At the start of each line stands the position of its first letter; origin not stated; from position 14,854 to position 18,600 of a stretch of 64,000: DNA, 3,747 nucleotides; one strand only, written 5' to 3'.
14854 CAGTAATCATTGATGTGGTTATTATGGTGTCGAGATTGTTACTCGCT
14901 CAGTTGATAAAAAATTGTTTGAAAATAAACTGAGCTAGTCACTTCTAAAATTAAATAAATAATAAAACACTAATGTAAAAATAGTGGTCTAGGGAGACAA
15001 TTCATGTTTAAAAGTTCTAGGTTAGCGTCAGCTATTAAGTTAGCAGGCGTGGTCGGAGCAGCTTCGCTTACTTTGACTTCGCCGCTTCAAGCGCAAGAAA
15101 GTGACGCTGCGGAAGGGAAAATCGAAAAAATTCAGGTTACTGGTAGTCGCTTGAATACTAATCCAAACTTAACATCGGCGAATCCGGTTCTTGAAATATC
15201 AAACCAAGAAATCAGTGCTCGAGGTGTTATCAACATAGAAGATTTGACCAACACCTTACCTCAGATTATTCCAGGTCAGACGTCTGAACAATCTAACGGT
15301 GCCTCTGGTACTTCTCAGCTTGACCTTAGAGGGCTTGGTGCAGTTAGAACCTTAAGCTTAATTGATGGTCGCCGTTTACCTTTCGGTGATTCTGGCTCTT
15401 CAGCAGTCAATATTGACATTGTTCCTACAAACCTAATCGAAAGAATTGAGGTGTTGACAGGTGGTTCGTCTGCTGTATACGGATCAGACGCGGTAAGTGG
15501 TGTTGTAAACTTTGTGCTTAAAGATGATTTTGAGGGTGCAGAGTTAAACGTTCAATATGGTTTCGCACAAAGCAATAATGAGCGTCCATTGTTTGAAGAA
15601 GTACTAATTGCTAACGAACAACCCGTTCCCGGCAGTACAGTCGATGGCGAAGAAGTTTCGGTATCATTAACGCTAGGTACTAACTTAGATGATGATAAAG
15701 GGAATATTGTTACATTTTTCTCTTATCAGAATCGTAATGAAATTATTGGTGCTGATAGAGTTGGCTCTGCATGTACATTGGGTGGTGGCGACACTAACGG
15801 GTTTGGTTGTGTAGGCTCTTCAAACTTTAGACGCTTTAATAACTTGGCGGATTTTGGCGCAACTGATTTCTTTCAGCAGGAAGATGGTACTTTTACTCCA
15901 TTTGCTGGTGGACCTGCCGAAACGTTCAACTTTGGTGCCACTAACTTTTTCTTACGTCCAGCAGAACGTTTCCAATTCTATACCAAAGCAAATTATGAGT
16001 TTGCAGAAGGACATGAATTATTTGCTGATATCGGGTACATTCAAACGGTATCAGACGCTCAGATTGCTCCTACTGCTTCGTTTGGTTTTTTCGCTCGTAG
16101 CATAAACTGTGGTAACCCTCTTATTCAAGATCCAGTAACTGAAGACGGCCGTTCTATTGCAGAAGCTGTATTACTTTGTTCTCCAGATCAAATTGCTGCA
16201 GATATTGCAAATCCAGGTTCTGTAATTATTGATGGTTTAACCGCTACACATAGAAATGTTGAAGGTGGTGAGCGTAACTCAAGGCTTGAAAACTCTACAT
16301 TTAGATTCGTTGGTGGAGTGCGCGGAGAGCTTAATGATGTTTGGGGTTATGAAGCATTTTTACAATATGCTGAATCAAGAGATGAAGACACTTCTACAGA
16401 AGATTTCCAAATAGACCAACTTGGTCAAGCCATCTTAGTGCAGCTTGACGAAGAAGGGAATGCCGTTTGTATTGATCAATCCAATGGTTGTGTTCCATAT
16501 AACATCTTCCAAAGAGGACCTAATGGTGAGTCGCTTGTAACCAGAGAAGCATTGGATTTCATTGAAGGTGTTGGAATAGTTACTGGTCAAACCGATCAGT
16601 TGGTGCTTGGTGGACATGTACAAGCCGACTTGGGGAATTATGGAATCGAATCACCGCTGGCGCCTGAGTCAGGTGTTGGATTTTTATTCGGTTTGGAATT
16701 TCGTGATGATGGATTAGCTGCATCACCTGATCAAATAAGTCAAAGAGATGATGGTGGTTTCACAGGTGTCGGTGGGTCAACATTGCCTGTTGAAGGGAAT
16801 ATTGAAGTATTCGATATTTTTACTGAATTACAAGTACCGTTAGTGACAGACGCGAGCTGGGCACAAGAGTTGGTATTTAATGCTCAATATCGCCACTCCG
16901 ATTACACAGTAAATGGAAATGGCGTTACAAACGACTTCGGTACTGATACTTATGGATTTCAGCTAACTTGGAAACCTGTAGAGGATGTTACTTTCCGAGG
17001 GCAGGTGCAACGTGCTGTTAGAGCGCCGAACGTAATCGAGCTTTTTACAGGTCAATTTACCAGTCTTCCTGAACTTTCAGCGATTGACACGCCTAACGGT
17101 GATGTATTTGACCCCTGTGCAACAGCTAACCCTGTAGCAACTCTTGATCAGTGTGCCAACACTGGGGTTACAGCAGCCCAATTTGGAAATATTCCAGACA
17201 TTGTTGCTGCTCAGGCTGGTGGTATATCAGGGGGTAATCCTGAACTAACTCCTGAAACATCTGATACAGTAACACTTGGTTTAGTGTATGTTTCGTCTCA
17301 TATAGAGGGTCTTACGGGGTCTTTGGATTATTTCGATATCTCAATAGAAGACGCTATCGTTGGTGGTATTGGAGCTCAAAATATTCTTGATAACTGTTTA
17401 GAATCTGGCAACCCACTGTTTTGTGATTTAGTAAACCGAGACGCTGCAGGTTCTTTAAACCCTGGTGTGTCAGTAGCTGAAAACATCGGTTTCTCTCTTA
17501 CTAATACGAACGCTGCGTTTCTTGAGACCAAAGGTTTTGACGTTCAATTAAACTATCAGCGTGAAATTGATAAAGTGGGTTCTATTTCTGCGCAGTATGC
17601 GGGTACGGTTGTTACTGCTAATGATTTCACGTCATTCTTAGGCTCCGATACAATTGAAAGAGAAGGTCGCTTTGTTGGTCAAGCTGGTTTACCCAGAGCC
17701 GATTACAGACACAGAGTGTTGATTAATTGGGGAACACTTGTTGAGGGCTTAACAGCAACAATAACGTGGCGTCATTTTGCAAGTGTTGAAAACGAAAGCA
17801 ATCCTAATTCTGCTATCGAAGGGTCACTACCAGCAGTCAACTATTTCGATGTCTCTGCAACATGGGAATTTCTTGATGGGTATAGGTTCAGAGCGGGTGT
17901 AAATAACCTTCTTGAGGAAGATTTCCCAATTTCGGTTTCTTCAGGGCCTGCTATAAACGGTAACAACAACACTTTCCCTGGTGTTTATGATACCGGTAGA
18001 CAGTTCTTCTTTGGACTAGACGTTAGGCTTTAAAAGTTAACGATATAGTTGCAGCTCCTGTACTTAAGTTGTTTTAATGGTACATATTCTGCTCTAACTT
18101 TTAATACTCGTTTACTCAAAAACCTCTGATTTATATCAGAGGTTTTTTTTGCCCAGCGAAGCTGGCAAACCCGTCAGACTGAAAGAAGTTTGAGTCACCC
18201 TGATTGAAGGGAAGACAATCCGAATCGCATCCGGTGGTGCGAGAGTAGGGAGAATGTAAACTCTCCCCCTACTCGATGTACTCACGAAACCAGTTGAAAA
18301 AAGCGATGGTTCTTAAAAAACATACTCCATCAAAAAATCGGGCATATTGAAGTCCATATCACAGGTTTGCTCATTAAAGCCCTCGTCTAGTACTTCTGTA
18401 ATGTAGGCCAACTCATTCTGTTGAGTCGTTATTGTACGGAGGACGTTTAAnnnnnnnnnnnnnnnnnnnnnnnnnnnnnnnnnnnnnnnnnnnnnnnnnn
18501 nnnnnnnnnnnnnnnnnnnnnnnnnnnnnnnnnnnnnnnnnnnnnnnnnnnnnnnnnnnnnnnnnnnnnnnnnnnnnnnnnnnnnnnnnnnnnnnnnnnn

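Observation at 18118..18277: Miniature group IIC intron-like element inserted right behind an intrinsic terminator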

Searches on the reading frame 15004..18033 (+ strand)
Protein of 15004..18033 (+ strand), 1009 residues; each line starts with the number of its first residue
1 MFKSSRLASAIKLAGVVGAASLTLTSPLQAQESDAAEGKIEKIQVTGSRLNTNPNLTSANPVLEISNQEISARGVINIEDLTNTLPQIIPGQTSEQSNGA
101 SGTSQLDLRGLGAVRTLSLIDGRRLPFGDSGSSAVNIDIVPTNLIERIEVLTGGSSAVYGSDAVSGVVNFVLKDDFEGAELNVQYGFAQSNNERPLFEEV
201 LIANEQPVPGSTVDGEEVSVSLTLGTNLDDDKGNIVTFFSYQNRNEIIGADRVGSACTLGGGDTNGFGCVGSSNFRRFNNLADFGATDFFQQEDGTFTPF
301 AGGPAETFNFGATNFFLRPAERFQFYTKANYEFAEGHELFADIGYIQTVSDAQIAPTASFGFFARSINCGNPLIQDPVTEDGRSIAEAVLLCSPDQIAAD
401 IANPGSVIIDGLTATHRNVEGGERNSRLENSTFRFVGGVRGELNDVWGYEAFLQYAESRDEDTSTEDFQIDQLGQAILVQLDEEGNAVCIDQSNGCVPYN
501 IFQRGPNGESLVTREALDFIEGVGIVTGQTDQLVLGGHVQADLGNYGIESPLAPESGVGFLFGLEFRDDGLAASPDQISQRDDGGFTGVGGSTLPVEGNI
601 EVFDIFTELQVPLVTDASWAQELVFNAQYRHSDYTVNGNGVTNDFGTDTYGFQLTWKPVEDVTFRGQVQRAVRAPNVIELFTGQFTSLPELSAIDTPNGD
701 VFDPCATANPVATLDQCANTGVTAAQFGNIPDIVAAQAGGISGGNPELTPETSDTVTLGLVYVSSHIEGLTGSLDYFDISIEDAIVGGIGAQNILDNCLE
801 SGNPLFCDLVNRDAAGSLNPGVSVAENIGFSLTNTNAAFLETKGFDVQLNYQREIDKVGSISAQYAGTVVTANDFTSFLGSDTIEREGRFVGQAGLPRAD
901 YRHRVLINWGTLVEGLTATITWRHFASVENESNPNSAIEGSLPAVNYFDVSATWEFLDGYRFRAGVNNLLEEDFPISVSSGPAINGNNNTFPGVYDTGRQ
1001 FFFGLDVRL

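Call 12: search_protein_families(library=pfam, proteins=[window:15004-18033:+])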
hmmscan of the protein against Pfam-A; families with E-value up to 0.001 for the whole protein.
window:15004-18033:+ (1009 aa): 2 families
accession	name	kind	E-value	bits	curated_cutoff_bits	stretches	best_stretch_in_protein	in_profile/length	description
PF00593.30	TonB_dep_Rec_b-barrel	-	8.9e-26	92.2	27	1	429-969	57-436/436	TonB dependent receptor-like, beta-barrel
PF07715.20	Plug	-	2.3e-20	73.5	23.9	1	58-167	5-107/107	TonB-dependent Receptor Plug Domain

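Call 15: find_encoding_contigs(protein=window:15004-18033:+, flank=3000, max_places=10)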
Protein window:15004-18033:+ (1009 aa): 12 contigs read that carry it; 2 places shown.
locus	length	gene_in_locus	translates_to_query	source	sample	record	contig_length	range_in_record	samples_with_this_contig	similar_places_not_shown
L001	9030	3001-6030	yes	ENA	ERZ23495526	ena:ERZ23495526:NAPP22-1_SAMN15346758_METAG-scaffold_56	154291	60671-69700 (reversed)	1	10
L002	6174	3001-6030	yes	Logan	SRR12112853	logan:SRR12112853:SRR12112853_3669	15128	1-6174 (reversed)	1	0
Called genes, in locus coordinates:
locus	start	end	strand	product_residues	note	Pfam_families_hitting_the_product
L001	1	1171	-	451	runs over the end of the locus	PF05787:PhoX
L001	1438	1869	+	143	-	PF03203:MerC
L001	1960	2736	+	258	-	-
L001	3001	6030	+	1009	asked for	PF07715:Plug, PF00593:TonB_dep_Rec_b-barrel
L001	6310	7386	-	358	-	-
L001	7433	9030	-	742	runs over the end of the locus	PF09084:NMT1, PF00512:HisKA, PF02518:HATPase_c, PF00072:Response_reg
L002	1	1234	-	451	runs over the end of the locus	PF05787:PhoX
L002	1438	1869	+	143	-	PF03203:MerC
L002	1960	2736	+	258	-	-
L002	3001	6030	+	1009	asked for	PF07715:Plug, PF00593:TonB_dep_Rec_b-barrel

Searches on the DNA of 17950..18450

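Call 4: search_rna_families(source=window, start=17950, end=18450, threshold=evalue, max_evalue=10, show_alignments=3)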
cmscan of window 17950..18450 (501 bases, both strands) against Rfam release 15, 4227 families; matches with E-value up to 10: 10.
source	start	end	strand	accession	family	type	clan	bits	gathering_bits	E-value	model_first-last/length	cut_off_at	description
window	18118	18147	-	RF02351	psRNA14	Gene; sRNA;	-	21.5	60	0.38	9-38/84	no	Proteobacteria sRNA psRNA14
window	18118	18148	-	RF02701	PsrR1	Gene; sRNA;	-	21.1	42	0.14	49-79/79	no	Photosynthesis regulatory RNA1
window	18118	18147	+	RF02351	psRNA14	Gene; sRNA;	-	21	60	0.49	9-38/84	no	Proteobacteria sRNA psRNA14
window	18116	18148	-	RF03535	TEG147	Cis-reg;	-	20.9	56.1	0.16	1-60/60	no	Staphylococcus aureus small RNA TEG147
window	18081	18147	+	RF02701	PsrR1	Gene; sRNA;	-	19.7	42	0.3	1-79/79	no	Photosynthesis regulatory RNA1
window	18068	18150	+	RF02270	nse_sRNA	Gene;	-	19.5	75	0.77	1-73/73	no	Neisseria sigma-E sRNA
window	18024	18153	+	RF00515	PyrR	Cis-reg;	-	18.5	54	4.4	1-115/115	no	PyrR binding site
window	18110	18148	+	RF02386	sau-19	Gene; sRNA;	-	17.7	80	2.2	1-75/75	no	Staphylococcus sRNA sau-19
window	18078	18150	+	RF02399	NsiR1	Gene; sRNA;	-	15.3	39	2.2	1-60/60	no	Nitrogen stress-induced RNA 1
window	18118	18147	+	RF00687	mir-136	Gene; miRNA;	-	14.7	64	7.6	1-82/82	no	mir-136 microRNA precursor family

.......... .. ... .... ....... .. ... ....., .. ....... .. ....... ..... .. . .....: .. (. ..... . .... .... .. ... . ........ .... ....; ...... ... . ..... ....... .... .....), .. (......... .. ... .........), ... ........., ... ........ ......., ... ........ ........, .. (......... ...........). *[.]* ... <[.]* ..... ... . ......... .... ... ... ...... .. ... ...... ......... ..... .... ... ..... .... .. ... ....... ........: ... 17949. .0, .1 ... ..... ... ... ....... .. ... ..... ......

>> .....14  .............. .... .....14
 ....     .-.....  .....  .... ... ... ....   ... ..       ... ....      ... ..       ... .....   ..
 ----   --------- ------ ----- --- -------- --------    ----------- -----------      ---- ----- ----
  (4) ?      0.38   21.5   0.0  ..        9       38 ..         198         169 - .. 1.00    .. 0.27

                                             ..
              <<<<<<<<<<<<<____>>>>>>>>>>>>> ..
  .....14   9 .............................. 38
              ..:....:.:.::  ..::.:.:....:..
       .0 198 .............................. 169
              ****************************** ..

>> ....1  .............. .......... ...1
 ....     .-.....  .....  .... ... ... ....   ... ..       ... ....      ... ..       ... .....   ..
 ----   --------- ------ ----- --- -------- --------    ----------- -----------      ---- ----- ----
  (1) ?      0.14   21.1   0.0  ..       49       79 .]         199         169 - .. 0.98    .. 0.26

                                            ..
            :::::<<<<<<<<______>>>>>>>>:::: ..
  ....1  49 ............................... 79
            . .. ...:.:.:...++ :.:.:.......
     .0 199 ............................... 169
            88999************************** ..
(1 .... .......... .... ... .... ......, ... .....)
